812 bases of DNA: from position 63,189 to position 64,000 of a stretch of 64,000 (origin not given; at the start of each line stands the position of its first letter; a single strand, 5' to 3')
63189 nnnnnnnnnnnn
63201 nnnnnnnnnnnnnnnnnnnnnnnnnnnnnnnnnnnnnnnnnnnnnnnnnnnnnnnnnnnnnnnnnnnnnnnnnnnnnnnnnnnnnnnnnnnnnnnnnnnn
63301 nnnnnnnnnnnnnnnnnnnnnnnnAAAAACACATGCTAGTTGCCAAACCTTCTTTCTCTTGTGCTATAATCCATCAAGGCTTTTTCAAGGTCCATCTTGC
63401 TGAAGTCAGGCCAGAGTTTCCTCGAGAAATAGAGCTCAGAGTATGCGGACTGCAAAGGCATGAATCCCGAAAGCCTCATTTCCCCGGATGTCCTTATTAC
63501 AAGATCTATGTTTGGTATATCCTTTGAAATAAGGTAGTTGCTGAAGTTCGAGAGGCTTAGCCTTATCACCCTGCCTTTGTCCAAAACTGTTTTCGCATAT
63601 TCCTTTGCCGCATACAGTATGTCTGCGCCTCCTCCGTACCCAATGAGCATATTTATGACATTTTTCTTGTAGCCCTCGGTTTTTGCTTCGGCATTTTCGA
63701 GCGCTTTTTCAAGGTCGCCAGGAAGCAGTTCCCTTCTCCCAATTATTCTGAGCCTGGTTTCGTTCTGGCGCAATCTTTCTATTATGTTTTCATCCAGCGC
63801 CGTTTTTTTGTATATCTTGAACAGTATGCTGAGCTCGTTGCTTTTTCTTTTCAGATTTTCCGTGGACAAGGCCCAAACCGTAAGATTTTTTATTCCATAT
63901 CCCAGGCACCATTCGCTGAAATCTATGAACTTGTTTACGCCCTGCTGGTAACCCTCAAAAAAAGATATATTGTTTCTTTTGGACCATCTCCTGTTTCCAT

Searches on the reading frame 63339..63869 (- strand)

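Call 14: search_protein_families(library=pfam, proteins=[window:63339-63869:-], max_evalue=0.001)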
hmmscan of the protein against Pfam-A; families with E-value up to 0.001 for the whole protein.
window:63339-63869:- (177 aa): 1 family
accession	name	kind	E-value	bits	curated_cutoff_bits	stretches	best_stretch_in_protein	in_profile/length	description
PF01255.24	Prenyltransf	-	8.9e-50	169.7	27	1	1-176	47-219/219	Putative undecaprenyl diphosphate synthase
